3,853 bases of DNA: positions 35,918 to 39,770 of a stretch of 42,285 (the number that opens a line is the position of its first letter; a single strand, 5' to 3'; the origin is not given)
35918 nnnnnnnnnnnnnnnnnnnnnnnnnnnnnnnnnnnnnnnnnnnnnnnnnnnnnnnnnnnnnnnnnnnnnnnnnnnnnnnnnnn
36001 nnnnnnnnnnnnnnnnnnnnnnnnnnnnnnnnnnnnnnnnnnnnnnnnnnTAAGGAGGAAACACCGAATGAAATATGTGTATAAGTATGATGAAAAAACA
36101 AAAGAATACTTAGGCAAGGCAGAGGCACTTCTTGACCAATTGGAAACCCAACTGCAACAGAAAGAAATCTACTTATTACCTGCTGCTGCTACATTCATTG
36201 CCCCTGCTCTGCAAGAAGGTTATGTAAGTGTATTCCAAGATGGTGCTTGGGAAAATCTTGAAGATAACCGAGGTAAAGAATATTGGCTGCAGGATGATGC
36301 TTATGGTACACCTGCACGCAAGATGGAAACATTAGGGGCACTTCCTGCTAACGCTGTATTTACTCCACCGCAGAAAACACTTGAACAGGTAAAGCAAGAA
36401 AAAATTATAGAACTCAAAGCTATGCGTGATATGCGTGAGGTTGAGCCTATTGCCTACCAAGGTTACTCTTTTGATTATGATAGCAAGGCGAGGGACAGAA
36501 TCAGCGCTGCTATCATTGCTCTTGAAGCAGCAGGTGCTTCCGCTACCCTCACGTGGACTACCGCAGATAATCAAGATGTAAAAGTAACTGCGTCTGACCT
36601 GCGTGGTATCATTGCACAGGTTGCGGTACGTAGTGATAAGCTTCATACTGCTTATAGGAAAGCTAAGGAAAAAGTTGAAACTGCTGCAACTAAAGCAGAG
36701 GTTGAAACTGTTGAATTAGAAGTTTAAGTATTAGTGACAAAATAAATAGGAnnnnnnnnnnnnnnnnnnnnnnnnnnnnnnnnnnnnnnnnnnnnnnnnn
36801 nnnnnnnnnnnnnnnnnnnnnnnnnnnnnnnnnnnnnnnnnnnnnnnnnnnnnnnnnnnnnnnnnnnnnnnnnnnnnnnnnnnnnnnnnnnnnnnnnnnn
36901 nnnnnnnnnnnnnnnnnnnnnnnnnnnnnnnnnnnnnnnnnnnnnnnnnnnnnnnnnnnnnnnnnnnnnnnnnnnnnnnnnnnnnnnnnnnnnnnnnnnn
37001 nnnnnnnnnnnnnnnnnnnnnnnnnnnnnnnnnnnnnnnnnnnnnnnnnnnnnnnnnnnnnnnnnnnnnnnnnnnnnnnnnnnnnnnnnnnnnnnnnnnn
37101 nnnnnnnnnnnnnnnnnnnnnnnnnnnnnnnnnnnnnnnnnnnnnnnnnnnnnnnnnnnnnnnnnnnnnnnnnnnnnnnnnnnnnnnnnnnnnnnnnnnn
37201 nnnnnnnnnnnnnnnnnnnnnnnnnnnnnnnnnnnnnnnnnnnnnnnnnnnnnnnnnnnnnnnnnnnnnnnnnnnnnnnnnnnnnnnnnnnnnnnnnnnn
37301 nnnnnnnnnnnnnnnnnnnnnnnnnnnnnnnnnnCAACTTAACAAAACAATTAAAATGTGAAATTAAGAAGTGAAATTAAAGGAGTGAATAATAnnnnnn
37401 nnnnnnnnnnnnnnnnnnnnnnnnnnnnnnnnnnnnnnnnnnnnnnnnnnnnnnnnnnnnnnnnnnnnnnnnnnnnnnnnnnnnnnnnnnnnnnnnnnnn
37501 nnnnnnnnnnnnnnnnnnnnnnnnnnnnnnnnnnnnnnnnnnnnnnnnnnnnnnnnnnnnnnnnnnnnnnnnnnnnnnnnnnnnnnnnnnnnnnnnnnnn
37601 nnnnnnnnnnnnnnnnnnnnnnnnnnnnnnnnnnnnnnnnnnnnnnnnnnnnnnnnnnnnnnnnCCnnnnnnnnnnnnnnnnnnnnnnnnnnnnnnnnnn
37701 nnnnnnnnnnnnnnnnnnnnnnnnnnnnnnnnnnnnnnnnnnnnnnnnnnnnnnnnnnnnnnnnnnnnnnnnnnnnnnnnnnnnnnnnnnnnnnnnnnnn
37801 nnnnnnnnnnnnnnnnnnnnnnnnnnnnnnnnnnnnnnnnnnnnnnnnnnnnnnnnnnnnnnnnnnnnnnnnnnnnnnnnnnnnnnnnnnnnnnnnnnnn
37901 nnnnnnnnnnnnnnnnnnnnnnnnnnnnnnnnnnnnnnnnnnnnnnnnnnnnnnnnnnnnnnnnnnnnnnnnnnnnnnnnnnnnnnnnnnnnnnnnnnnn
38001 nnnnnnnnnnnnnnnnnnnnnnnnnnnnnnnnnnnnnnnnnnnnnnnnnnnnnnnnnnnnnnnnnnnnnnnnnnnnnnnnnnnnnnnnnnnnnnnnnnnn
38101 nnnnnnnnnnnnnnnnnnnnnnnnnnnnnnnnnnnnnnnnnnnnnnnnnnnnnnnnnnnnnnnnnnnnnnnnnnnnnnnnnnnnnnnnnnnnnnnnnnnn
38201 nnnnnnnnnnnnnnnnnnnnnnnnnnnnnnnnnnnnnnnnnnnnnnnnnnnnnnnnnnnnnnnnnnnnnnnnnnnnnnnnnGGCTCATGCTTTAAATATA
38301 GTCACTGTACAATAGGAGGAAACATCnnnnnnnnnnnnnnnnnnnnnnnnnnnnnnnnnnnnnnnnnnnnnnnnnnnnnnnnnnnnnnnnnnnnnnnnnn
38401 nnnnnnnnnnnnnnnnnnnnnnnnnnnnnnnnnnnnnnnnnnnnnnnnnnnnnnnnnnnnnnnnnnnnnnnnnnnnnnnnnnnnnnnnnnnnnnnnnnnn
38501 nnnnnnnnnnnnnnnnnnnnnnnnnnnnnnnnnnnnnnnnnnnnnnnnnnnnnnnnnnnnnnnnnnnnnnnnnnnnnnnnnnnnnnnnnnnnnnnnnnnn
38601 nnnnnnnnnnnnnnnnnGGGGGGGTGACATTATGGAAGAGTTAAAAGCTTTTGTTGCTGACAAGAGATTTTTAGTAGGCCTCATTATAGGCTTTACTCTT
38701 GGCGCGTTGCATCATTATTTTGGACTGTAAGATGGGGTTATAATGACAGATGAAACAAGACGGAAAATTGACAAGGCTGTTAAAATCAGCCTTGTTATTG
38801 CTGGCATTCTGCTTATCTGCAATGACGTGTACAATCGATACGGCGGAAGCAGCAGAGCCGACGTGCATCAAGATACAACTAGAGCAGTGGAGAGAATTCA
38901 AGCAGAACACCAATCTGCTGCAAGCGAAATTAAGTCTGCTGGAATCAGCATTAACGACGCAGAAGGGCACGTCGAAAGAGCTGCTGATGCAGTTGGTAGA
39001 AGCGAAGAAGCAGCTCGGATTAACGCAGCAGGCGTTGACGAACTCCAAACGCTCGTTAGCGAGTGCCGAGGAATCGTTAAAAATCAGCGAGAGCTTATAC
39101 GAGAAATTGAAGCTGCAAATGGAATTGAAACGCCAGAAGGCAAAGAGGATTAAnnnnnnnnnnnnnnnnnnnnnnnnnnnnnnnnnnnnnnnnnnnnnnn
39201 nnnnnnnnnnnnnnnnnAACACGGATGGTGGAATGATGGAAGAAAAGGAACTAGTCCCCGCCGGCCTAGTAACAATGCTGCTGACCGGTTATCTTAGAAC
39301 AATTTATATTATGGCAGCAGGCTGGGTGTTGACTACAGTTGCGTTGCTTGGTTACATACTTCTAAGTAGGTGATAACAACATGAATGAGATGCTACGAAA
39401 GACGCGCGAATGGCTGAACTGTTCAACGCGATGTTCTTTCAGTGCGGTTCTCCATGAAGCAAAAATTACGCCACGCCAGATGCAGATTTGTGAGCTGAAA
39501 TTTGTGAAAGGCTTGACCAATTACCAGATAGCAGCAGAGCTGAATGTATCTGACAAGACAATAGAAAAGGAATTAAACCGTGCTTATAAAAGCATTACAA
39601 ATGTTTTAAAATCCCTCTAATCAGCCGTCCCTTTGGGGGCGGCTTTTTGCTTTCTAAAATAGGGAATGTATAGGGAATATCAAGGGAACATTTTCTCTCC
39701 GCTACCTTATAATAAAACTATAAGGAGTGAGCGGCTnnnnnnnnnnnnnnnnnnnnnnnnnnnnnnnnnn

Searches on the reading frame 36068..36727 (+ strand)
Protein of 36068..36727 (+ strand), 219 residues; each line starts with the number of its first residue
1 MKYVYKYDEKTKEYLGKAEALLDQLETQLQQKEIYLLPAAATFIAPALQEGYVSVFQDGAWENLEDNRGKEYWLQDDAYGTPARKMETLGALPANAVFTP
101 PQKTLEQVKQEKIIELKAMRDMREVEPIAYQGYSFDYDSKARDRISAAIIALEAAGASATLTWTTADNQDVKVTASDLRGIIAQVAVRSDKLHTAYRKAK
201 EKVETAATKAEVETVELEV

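Call 71: search_protein_families(library=pfam, proteins=[window:36068-36727:+], max_evalue=0.01)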
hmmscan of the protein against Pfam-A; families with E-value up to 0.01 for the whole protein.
window:36068-36727:+ (219 aa): 1 family
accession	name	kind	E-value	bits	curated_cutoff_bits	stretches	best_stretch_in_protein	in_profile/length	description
PF14301.12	DUF4376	-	1.2e-16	61.5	25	1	107-213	1-103/106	Domain of unknown function (DUF4376)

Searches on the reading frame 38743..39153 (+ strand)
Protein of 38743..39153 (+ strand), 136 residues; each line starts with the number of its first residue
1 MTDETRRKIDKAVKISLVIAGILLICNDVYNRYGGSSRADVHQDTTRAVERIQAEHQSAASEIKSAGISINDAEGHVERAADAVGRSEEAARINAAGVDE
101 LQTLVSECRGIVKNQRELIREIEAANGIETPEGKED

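Call 16: search_protein_families(library=phrogs, proteins=[window:38743-39153:+], max_evalue=0.01)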
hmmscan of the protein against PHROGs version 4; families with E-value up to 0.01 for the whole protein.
window:38743-39153:+ (136 aa): 2 families
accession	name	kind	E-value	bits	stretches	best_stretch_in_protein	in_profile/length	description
phrog_18860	-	unknown function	2.9e-08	34.7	1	11-127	15-131/141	-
phrog_15609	-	unknown function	0.0039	17.6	1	36-128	203-292/316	-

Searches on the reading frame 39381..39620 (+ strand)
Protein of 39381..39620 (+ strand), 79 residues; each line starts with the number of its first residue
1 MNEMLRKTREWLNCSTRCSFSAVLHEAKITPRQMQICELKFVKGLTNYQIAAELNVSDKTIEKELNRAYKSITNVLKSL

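Call 9: search_protein_families(library=pfam, proteins=[window:39381-39620:+], max_evalue=0.01)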
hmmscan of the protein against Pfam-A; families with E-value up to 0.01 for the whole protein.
window:39381-39620:+ (79 aa): 8 families
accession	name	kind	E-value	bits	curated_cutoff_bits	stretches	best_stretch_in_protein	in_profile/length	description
PF08281.18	Sigma70_r4_2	-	1.3e-08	34.7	25.7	1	28-71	10-53/54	Sigma-70, region 4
PF00196.25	GerE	-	6.2e-07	29.4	23.5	1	29-63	3-36/57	Bacterial regulatory proteins, luxR family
PF07638.17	Sigma70_ECF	-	1.5e-06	28.7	21.1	1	27-68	134-175/185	ECF sigma factor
PF06530.18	Phage_antitermQ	-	7.9e-05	23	26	1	27-78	61-112/118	Phage antitermination protein Q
PF04545.22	Sigma70_r4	-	0.00011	22.1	24.1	1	28-69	4-45/50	Sigma-70, region 4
PF13936.12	HTH_38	-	0.00016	21.8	27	1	42-67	18-43/44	Helix-turn-helix domain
PF04967.18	HTH_10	-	0.002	18.3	23.1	1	48-73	27-52/53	HTH DNA binding domain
PF13384.12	HTH_23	-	0.0055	16.9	24.6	0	41-67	13-40/50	Homeodomain-like domain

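Call 16: search_protein_families(library=phrogs, proteins=[window:39381-39620:+], max_evalue=0.01)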
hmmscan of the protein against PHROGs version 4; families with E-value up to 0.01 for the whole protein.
window:39381-39620:+ (79 aa): 17 families
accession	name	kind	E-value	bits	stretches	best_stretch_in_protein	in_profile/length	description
phrog_3512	-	transcription regulation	2.6e-08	35.1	1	23-77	60-114/130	sigma factor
phrog_1740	-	transcription regulation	9.1e-08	32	1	27-77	167-217/567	RNA polymerase sigma factor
phrog_79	-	transcription regulation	9.4e-06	26.4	1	24-78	86-139/156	anti-termination protein Q-like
phrog_36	-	transcription regulation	2.1e-05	25.3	1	28-76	139-187/220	transcriptional regulator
phrog_351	-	transcription regulation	2.9e-05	23.8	1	28-75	675-725/928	RNA polymerase sigma factor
phrog_248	-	transcription regulation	9.5e-05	23.5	1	27-69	90-130/161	transcriptional activator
phrog_3855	-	DNA, RNA and nucleotide metabolism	0.00014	23.3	1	23-69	59-104/115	HTH DNA binding protein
phrog_3282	-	transcription regulation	0.00017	22.5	1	28-69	47-87/158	sigma factor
phrog_645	-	DNA, RNA and nucleotide metabolism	0.00049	21.3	1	23-73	17-67/196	Rnase E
phrog_11420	-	DNA, RNA and nucleotide metabolism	0.0006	20.9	0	38-68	16-46/82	DNA binding protein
phrog_2198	-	transcription regulation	0.0007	20.8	1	29-76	82-129/133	Alt-like transcription activator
phrog_2538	-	head and packaging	0.0013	19.8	1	28-67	2-41/129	terminase small subunit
phrog_5767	-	transcription regulation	0.0024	18.3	1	19-75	280-335/393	sigma factor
phrog_20467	-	DNA, RNA and nucleotide metabolism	0.0031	18.4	1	29-68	63-102/112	HNH endonuclease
phrog_1190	-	transcription regulation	0.0053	17.5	1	28-75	111-158/167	RNA polymerase sigma factor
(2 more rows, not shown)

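Call 68: search_protein_families(library=ncbifam, proteins=[window:39381-39620:+], max_evalue=1)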
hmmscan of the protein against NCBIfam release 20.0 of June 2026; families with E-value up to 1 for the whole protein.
window:39381-39620:+ (79 aa): 42 families (the best 25 are shown)
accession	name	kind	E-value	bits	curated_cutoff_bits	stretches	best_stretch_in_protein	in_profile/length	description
TIGR02999.1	Sig-70_X6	subfamily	3.2e-09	36.9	126.15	1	23-70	128-176/183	ECF-type sigma factor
TIGR02937.1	sigma70-ECF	superfamily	4.8e-09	36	42.9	1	27-74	116-163/165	sigma-70 family RNA polymerase sigma factor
TIGR02985.1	Sig70_bacteroi1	subfamily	3.1e-08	34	126.4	1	28-74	114-160/162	RNA polymerase sigma-70 factor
NF052366.1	photon_PedR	equivalog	5.6e-05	23.2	120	1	29-65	3-38/74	photosynthetic electron transport-dependent transcriptional regulator PedR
NF005385.0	PRK06930.1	subfamily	8.4e-05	22.3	136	1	29-75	115-161/170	positive control sigma-like factor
NF041830.1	RR_TF_ErdR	exception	0.00023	20.9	390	1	26-67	148-188/213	response regulator transcription factor ErdR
NF050132.1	TransRegAbsR2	equivalog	0.00076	18.3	850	1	24-71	526-572/582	LuxR family transcriptional regulator AbsR2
NF011896.0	PRK15369.1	equivalog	0.0014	18.2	242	1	27-63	148-183/211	two component system response regulator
NF004113.0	PRK05602.1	equivalog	0.0017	18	208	1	27-77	152-202/211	RNA polymerase sigma factor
NF058625.1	sigma_PG0214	equivalog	0.0026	17.5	130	1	31-77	116-162/170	GFO_1088 family ECF-type sigma factor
TIGR02984.1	Sig-70_plancto1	subfamily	0.0028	17.2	183.75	1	27-76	139-188/189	RNA polymerase sigma-70 factor, Planctomycetaceae-specific subfamily 1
NF040749.1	tetrathio_RR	equivalog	0.0038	17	290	1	27-67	132-171/191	tetrathionate respiration response regulator TtrR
TIGR02980.1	SigBFG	subfamily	0.0046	16.7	234.35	1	27-74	177-224/227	SigB/SigF/SigG family RNA polymerase sigma factor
NF009179.0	PRK12527.1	equivalog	0.0055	16.8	162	1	37-72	114-149/159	RNA polymerase sigma factor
NF047608.1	LIC13292_fam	subfamily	0.0059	16.7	200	1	23-70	97-143/166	LIC13292 family transcriptional regulator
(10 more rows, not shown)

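Call 92: find_homologous_proteins(query=window:39381-39617:+)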
Query window:39381-39617:+ (79 aa): 59 proteins with E <= 0.001 among 59 candidates.
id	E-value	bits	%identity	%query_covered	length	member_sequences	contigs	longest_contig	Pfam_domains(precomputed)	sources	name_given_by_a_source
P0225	7.2e-42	158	96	100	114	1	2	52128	PF07638.18,PF00196.26,PF08281.19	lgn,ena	-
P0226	1.3e-41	157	99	97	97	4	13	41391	PF07638.18,PF00196.26,PF08281.19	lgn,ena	-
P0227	3.1e-41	156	96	100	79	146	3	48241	PF07638.18,PF00196.26,PF08281.19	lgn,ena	-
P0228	1.2e-40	154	95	100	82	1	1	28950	PF00196.26,PF04545.23,PF08281.19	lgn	-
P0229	1.8e-39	150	89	100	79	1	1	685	PF07638.18,PF00196.26,PF08281.19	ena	-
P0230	8.9e-39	148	89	100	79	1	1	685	PF08281.19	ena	-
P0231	1.3e-38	147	87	100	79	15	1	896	PF07638.18,PF00196.26,PF08281.19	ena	-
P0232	3.4e-36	140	85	100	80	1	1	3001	PF07638.18,PF00196.26,PF08281.19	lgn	-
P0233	1.7e-35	137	81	100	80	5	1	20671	-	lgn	-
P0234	4.2e-35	136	85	100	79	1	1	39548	PF07638.18,PF00196.26,PF08281.19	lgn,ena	-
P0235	4.6e-35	136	83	100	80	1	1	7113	PF00196.26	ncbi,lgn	-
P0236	1.1e-34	135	78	100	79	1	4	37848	PF00196.26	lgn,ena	-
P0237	1.7e-34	134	82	100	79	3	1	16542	PF07638.18,PF00196.26,PF08281.19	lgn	-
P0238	1.2e-33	132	81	100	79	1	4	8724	PF07638.18,PF00196.26,PF08281.19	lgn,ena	-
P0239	5.5e-30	120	73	100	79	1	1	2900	PF07638.18,PF00196.26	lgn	-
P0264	1.4e-26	109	68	100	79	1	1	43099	PF00196.26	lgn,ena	-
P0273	1.1e-22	97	61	97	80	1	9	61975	PF07638.18,PF00196.26,PF08281.19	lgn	-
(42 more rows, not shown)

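Call 93: find_encoding_contigs(protein=P0273, flank=7000, max_places=1)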
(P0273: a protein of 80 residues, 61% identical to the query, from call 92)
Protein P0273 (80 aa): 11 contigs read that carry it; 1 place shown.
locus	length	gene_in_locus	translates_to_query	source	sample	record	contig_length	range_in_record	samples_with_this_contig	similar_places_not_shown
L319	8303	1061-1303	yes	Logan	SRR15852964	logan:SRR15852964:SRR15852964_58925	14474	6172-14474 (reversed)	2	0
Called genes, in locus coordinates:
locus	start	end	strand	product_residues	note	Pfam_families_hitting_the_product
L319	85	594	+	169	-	-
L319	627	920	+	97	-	-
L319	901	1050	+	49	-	-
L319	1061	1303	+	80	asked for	PF07638:Sigma70_ECF (weak), PF00196:GerE, PF08281:Sigma70_r4_2 (weak)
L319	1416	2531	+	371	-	PF02463:SMC_N (weak), PF13304:AAA_21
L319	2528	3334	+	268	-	-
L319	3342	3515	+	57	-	-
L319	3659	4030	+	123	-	-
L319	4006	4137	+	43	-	-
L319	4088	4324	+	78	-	-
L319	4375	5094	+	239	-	-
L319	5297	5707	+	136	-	-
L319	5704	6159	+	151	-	PF25223:DUF7841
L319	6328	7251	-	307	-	PF00561:Abhydrolase_1, PF12146:Hydrolase_4 (weak), PF12697:Abhydrolase_6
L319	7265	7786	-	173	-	PF00694:Aconitase_C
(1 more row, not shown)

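Call 94: find_encoding_contigs(protein=P0264, flank=7000, max_places=1)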
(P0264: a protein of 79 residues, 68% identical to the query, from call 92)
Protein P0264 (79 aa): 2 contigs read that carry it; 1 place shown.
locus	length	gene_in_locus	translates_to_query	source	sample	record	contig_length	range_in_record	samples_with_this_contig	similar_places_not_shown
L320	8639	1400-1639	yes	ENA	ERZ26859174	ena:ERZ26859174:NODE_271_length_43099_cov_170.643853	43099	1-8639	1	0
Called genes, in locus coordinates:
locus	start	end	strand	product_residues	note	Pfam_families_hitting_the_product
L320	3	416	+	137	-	?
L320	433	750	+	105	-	PF14359:DUF4406 (weak)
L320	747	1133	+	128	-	-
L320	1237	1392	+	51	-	-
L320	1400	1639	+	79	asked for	PF00196:GerE (weak)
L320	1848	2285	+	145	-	-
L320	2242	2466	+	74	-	-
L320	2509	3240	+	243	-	-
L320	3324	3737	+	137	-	-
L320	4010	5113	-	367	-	PF14659:Phage_int_SAM_3, PF00589:Phage_integrase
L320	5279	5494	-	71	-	-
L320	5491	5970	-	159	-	-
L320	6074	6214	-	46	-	-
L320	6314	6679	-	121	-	PF08279:HTH_11 (faint), PF12844:HTH_19 (weak), PF13443:HTH_26, PF13560:HTH_31, PF01381:HTH_3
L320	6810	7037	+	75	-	PF12844:HTH_19, PF13560:HTH_31, PF01381:HTH_3, PF13413:HTH_25 (faint), PF13443:HTH_26 (weak)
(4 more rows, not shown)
